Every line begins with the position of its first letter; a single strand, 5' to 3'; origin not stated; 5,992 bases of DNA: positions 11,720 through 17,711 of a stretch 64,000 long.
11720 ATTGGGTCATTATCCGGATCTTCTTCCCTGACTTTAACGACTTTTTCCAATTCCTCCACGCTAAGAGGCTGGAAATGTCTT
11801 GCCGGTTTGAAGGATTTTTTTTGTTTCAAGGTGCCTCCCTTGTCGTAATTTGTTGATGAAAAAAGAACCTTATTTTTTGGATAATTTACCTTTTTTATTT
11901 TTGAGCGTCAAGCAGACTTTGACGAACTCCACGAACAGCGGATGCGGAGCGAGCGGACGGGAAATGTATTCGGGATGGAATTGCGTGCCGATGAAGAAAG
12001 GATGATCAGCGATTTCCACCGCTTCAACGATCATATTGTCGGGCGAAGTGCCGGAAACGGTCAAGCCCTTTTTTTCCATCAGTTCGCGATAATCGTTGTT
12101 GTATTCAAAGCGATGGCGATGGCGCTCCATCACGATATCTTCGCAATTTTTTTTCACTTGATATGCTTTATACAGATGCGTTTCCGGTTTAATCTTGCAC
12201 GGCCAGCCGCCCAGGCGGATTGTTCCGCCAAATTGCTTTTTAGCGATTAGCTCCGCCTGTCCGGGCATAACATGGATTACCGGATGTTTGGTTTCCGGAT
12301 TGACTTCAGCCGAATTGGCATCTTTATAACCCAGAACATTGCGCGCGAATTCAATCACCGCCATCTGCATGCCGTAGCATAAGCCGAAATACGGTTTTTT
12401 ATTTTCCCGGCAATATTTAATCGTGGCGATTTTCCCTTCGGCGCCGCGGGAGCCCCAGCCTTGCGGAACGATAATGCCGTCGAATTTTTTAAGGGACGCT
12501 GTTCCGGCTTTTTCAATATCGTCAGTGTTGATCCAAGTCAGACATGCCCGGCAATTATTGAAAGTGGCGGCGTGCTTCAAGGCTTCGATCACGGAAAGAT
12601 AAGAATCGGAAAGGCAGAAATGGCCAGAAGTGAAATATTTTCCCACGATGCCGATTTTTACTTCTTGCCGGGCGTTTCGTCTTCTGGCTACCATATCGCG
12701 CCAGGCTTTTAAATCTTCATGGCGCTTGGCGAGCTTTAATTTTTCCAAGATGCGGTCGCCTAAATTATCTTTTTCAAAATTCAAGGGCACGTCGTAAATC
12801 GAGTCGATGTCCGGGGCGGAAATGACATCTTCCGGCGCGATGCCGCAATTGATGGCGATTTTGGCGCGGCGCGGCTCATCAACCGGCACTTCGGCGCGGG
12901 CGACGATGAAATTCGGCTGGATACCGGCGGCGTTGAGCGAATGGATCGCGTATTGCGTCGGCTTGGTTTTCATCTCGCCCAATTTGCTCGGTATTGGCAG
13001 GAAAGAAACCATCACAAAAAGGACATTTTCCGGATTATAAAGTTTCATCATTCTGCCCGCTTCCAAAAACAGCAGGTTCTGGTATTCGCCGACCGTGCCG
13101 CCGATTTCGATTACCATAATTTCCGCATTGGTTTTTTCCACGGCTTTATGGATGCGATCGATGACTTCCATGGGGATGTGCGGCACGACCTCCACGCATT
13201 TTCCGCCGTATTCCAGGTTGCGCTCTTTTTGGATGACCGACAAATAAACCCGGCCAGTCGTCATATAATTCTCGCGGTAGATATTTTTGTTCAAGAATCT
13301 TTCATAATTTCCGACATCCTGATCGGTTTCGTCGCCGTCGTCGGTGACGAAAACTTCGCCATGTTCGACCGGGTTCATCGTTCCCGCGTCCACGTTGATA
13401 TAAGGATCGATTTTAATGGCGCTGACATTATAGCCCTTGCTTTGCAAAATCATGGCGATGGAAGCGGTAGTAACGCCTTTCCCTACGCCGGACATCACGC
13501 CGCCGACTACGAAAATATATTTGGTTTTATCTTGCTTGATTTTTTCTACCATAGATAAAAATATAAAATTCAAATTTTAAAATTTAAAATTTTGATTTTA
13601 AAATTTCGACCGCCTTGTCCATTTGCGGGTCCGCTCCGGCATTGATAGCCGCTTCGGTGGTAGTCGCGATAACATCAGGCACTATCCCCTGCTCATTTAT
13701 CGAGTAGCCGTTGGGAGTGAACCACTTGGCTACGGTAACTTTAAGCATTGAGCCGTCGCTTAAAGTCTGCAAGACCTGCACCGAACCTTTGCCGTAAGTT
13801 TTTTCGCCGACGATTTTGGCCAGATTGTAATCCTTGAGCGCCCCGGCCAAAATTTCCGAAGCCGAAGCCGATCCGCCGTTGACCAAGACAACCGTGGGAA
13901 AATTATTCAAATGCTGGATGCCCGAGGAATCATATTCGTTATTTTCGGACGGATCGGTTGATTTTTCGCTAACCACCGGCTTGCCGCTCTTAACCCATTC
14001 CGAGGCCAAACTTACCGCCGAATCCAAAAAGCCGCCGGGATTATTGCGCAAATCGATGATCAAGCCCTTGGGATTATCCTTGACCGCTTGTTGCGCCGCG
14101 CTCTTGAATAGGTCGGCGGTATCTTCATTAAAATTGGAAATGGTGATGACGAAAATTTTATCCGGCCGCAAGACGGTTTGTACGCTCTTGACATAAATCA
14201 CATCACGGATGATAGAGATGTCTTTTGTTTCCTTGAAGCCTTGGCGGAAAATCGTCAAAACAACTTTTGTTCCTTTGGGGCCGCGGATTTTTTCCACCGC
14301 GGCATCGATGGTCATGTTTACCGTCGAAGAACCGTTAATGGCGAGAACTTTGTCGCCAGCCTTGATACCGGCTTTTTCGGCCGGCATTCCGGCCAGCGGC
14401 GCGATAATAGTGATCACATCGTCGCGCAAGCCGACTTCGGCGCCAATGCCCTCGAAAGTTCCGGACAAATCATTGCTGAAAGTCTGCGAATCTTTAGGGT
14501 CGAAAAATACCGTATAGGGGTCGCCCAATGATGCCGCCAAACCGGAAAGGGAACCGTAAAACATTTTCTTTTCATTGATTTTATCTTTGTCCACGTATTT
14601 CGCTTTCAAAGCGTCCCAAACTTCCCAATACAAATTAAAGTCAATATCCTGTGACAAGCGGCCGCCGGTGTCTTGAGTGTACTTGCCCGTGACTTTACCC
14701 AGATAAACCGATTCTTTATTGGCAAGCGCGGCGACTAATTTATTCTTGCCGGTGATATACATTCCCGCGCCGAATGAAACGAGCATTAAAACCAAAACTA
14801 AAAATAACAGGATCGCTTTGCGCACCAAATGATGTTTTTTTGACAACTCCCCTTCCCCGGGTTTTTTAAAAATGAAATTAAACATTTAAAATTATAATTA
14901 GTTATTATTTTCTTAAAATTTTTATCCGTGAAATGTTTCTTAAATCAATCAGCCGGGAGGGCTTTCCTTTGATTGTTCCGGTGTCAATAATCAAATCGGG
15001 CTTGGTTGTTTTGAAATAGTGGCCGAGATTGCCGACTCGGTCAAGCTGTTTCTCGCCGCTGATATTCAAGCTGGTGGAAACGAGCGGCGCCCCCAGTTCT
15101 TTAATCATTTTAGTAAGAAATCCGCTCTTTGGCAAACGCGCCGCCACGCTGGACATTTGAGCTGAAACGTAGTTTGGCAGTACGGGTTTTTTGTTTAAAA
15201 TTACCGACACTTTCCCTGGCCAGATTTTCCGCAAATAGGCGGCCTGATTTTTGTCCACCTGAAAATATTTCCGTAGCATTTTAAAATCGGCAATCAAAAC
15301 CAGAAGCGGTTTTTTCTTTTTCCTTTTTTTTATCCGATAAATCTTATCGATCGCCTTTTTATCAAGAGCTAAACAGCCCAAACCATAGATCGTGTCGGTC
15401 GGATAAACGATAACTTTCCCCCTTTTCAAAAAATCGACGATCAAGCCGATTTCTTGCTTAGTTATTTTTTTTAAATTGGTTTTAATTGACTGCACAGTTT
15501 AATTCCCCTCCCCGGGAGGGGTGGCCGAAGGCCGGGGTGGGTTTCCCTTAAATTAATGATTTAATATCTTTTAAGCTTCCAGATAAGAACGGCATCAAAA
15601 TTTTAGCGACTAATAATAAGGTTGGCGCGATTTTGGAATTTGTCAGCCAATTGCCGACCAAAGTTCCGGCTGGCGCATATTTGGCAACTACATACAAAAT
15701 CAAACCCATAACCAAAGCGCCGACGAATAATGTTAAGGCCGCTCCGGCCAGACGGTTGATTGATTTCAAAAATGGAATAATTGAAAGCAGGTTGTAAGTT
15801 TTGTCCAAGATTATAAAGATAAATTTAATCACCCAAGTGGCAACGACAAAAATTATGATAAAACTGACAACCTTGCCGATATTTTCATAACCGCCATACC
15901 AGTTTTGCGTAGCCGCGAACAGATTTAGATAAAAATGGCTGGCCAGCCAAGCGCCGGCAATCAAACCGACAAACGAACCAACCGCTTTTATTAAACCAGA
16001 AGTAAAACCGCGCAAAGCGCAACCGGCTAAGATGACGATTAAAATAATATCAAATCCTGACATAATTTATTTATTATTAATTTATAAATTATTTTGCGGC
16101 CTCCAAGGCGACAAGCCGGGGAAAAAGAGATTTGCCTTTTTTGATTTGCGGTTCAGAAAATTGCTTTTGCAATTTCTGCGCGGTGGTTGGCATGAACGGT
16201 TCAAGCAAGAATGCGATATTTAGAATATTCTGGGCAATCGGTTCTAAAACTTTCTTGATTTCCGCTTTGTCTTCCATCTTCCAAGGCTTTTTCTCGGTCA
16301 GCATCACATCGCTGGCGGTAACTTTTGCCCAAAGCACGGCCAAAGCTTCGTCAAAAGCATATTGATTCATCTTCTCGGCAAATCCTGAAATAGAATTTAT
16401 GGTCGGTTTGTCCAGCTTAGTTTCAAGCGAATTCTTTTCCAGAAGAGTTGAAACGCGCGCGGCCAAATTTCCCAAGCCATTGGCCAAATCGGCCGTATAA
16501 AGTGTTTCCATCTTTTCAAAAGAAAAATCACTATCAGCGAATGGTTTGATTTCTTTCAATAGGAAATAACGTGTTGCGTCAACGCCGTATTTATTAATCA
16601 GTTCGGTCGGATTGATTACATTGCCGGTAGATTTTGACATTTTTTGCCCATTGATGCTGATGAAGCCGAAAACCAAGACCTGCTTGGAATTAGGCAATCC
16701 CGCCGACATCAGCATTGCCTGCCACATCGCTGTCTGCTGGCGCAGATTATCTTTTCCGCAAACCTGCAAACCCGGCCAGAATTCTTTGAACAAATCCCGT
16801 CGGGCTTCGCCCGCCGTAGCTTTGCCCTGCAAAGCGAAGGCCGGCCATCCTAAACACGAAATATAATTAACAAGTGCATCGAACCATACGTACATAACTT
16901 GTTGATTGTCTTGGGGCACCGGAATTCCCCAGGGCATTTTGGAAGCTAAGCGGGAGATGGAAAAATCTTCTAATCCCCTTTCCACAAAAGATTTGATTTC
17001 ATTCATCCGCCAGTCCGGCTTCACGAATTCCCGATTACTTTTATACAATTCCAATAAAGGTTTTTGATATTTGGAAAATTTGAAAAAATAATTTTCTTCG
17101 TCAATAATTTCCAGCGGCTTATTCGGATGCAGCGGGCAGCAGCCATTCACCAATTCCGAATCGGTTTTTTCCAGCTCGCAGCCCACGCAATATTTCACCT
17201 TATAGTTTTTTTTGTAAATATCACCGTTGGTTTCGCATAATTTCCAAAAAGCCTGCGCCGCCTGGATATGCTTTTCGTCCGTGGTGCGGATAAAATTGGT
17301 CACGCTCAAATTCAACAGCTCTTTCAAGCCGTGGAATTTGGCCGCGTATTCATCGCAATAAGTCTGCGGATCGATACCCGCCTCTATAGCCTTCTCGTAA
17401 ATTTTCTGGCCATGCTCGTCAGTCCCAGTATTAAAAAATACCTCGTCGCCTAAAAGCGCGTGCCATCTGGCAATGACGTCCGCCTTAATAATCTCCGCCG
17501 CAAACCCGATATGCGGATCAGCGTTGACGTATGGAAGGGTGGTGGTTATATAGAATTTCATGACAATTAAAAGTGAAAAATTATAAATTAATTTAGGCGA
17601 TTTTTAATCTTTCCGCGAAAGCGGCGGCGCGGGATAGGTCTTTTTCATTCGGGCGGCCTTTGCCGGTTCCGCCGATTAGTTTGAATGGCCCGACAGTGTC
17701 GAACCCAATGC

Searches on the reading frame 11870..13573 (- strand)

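Call 41: search_protein_families(library=pfam, proteins=[window:11870-13573:-])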
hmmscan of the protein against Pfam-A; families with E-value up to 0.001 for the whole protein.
window:11870-13573:- (567 aa): 4 families
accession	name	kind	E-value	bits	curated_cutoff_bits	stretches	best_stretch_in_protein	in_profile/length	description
PF06418.20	CTP_synth_N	-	1.8e-102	342.7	26.1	1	18-281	1-265/265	CTP synthase N-terminus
PF00117.34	GATase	-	2.7e-35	122.2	22.8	1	321-552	2-189/190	Glutamine amidotransferase class-I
PF07722.19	Peptidase_C26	-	1.1e-07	32.2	20.5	1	381-535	94-219/219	Peptidase C26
PF01656.29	CbiA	-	2.2e-06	28.1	25.4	1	23-137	3-54/125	CobQ/CobB/MinD/ParA nucleotide binding domain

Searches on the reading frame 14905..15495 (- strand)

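Call 75: search_protein_families(library=pfam, proteins=[window:14905-15495:-], max_evalue=0.00001)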
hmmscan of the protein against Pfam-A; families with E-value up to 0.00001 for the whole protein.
window:14905-15495:- (196 aa): 1 family
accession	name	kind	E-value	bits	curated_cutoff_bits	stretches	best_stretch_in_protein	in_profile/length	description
PF01300.24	Sua5_yciO_yrdC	-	6.7e-46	156.4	25.1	1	22-196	2-177/178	Telomere recombination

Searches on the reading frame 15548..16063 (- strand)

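Call 75: search_protein_families(library=pfam, proteins=[window:15548-16063:-], max_evalue=0.00001)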
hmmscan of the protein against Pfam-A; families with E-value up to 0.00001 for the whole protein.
window:15548-16063:- (171 aa): 1 family
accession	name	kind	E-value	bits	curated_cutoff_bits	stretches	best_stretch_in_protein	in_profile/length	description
PF02674.22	Colicin_V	-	1.8e-21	77.1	29.3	1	4-149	1-139/144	Colicin V production protein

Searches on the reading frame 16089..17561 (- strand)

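Call 75: search_protein_families(library=pfam, proteins=[window:16089-17561:-], max_evalue=0.00001)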
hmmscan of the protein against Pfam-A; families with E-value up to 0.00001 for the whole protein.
window:16089-17561:- (490 aa): 3 families
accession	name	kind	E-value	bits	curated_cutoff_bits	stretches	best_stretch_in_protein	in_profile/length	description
PF09334.17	tRNA-synt_1g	-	1.9e-92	310.5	20.1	2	136-370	163-390/391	tRNA synthetases class I (M)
PF00133.28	tRNA-synt_1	-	1.5e-26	93.6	22.7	2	220-336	296-404/414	tRNA synthetases class I (I, L, M and V)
PF01406.26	tRNA-synt_1e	-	3.2e-12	46.9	27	1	293-337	239-283/301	tRNA synthetases class I (C) catalytic domain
